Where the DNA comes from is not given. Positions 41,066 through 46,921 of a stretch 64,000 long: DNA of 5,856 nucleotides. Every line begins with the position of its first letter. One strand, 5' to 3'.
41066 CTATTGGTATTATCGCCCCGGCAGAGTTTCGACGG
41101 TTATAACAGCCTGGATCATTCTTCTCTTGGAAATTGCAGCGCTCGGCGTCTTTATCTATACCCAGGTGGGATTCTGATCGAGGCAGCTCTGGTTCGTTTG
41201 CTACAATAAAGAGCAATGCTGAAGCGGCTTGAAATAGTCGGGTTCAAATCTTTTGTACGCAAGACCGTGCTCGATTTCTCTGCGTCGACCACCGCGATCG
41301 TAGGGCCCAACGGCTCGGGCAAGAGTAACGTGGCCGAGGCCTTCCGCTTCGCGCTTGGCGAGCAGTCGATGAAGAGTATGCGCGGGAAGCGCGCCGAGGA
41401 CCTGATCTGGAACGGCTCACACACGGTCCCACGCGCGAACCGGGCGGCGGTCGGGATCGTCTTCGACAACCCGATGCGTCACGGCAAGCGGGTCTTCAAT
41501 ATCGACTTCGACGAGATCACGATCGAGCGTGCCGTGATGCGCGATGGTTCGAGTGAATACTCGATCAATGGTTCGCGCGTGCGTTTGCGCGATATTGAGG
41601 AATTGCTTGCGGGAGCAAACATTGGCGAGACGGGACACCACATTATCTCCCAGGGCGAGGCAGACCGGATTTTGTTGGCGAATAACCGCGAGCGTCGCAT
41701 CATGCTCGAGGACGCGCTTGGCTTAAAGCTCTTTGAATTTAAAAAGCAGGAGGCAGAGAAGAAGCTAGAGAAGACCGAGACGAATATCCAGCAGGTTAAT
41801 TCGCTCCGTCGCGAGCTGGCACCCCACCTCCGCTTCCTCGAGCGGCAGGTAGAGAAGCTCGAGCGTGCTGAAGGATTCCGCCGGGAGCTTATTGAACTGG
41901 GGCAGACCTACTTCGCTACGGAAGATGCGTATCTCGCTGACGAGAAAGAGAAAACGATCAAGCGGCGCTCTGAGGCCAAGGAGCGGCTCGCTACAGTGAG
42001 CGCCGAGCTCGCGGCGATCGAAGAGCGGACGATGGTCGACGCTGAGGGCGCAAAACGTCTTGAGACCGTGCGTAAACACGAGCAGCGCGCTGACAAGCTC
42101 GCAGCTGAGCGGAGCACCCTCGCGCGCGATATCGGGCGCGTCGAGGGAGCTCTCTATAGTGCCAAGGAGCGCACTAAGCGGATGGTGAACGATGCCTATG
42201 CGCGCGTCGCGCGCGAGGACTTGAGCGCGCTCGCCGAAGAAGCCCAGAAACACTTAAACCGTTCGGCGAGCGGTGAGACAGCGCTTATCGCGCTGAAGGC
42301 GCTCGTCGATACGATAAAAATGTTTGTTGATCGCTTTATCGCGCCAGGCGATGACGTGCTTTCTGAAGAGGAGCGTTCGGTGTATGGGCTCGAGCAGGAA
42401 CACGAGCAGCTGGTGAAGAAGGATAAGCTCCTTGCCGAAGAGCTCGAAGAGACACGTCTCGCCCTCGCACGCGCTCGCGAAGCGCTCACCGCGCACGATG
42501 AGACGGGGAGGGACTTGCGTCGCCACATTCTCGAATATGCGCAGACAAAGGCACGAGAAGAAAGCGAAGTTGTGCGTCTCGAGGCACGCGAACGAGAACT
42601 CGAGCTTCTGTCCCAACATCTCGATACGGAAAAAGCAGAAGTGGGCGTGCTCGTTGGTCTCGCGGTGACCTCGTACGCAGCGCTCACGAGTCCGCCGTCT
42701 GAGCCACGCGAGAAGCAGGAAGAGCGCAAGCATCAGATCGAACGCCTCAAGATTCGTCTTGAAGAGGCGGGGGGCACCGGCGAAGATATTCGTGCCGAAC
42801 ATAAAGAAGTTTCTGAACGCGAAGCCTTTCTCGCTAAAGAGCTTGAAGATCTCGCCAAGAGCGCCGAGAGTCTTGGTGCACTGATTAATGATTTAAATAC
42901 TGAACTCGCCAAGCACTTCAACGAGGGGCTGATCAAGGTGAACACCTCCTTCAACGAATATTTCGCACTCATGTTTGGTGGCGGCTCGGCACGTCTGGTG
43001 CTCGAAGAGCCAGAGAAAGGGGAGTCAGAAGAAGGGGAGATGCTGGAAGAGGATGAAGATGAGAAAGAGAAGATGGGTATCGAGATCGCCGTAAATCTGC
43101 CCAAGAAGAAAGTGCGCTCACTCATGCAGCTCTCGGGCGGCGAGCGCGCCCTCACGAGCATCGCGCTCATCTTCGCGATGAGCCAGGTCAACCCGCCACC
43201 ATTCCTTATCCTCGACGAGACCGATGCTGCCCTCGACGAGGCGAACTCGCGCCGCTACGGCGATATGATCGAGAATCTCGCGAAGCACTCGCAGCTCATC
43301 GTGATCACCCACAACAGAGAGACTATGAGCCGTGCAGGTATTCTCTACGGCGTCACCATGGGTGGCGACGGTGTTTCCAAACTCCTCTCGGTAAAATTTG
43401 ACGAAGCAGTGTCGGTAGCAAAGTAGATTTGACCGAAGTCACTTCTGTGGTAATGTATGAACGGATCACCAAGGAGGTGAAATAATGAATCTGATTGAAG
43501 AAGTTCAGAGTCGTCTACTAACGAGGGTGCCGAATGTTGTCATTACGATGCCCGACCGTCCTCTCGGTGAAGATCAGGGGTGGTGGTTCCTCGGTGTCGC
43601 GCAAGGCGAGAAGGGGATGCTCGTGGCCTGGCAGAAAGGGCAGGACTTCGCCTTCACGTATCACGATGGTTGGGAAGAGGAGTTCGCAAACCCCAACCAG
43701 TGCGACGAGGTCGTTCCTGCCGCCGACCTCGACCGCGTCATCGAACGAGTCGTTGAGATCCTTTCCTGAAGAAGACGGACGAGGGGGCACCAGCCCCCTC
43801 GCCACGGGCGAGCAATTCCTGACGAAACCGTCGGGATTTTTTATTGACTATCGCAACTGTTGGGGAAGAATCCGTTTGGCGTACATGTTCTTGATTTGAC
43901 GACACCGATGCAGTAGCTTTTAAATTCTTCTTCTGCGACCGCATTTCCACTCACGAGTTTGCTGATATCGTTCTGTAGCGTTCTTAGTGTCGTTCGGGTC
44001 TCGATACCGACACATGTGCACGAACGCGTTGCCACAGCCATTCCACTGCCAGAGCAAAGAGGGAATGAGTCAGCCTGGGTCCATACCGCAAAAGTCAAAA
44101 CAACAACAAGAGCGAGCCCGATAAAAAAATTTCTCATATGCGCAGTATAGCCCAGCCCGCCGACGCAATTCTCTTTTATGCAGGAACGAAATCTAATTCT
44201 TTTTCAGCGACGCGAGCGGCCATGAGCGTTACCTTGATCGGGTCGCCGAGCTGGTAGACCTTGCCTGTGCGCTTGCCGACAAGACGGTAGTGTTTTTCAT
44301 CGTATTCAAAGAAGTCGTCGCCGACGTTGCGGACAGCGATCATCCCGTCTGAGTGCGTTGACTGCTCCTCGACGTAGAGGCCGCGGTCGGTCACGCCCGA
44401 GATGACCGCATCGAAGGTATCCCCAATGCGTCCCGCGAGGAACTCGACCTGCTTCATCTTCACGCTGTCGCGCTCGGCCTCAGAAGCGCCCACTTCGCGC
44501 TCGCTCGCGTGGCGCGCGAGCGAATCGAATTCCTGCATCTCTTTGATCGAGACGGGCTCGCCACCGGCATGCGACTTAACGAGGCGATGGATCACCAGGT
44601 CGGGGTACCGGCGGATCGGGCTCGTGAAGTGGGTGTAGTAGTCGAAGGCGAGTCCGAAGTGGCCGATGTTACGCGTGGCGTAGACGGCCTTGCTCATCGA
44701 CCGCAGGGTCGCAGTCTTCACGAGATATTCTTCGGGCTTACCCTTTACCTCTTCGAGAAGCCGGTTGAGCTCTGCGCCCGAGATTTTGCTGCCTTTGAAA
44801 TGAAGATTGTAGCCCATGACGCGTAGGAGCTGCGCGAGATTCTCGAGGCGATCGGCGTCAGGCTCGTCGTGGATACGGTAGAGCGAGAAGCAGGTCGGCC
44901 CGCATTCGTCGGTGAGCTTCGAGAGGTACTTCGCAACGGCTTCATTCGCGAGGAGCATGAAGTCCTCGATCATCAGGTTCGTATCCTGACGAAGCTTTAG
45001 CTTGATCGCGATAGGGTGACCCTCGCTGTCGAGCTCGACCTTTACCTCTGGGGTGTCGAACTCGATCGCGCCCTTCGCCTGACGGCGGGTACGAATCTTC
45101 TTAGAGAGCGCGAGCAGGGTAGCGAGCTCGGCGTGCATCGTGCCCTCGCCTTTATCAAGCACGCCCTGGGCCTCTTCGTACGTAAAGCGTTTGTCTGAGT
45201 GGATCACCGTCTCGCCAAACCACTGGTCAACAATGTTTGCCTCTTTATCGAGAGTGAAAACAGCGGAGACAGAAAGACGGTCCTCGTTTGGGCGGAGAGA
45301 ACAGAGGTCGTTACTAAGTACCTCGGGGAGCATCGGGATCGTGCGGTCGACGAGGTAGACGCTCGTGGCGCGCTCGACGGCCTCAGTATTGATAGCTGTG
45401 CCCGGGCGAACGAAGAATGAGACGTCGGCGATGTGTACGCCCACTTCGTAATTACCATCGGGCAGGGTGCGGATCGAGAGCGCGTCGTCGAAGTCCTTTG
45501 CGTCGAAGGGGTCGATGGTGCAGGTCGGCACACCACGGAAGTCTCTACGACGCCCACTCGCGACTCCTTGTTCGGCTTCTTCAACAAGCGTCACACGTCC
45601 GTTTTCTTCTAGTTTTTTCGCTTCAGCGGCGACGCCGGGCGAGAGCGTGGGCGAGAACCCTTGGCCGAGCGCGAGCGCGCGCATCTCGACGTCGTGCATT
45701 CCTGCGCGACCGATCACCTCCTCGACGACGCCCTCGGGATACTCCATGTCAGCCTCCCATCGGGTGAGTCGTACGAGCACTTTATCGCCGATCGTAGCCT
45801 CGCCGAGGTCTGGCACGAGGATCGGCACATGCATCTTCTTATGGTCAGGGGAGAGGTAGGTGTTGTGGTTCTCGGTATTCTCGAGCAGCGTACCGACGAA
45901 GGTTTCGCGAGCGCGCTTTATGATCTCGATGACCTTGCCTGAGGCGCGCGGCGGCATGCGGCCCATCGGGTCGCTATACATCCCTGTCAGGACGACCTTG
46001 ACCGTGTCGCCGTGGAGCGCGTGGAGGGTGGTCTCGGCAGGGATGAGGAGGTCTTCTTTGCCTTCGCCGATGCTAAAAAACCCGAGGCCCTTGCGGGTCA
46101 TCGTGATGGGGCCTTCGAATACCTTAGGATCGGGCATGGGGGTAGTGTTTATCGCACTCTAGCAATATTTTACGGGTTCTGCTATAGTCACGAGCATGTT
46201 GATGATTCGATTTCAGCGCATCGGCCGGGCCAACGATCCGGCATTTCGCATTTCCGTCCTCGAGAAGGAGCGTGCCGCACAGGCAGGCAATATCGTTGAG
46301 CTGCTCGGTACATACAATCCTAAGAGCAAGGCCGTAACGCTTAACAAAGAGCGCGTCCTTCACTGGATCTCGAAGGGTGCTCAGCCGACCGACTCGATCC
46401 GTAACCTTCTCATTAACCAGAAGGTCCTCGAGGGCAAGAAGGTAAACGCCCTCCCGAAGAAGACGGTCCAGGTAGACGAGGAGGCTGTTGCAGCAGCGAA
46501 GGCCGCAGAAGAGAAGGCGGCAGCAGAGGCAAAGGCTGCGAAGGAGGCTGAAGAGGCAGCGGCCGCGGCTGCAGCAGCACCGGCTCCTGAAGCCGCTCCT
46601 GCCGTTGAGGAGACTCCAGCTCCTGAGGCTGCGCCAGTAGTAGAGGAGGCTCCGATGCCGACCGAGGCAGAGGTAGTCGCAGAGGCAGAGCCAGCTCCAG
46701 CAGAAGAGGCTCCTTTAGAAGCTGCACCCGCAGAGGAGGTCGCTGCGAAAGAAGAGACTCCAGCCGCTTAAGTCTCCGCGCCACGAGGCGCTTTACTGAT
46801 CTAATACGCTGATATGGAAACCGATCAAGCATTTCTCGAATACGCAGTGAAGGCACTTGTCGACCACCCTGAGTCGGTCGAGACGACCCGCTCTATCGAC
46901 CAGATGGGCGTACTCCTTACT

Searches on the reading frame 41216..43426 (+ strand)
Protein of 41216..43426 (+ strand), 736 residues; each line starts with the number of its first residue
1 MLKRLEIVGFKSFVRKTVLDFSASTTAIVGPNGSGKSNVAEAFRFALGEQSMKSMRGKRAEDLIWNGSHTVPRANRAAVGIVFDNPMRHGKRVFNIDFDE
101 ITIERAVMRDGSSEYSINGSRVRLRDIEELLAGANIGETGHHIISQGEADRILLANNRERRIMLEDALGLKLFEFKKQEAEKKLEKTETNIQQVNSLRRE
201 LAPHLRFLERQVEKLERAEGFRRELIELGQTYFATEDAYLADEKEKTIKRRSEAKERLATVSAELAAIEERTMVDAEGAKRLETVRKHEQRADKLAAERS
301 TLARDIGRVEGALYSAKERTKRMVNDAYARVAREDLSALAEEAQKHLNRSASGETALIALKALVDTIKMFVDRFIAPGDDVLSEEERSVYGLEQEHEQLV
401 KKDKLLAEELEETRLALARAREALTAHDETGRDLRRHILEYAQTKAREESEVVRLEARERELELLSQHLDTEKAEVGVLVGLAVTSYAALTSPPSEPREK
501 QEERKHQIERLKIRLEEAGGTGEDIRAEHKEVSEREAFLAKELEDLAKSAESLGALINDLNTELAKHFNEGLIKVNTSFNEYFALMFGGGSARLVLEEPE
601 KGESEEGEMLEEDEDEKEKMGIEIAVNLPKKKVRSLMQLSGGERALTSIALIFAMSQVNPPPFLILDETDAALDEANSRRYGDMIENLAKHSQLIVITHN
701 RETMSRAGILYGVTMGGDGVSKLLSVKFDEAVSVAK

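Call 98: search_protein_families(library=pfam, proteins=[window:41216-43426:+], max_evalue=0.001)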
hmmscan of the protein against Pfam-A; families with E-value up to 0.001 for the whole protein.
window:41216-43426:+ (736 aa): 6 families
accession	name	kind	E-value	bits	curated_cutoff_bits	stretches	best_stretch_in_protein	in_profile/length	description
PF02463.25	SMC_N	-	1.2e-66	224.8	40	1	1-721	1-219/220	RecF/RecN/SMC N terminal domain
PF13476.12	AAA_23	-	1.1e-12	49.4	27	1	4-265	1-193/201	AAA domain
PF13304.12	AAA_21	-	4.2e-12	47.2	27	1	26-74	2-53/304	AAA domain, putative AbiEii toxin, Type IV TA system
PF00005.33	ABC_tran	-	2.1e-08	35.3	25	0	24-156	12-121/137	ABC transporter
PF13175.12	AAA_15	-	4.2e-08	33.6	32.1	1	1-206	1-148/374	AAA ATPase domain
PF13555.12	AAA_29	-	0.00023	21.3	27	1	2-44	1-43/61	P-loop containing region of AAA domain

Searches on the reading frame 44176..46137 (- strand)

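Call 98: search_protein_families(library=pfam, proteins=[window:44176-46137:-], max_evalue=0.001)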
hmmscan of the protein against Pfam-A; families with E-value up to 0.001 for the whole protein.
window:44176-46137:- (653 aa): 4 families
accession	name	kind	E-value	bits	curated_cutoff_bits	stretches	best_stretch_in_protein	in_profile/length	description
PF00773.25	RNB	-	1.2e-108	363.8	29.3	1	197-523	1-323/326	RNB domain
PF17876.7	CSD2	-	2.8e-16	59.8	26.2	1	94-155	1-63/74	Cold shock domain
PF08206.17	OB_RNB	-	6.2e-13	48.7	24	1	9-53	1-45/58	Ribonuclease B OB domain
PF17849.7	OB_Dis3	-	8.2e-06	26.3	22.8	1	119-157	36-74/77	Dis3-like cold-shock domain 2 (CSD2)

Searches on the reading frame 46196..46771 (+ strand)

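Call 98: search_protein_families(library=pfam, proteins=[window:46196-46771:+], max_evalue=0.001)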
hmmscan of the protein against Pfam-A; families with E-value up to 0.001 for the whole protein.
window:46196-46771:+ (191 aa): 1 family
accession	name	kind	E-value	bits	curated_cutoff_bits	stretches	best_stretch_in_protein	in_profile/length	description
PF00886.24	Ribosomal_S16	-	1.7e-16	60.3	27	1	8-65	1-62/62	Ribosomal protein S16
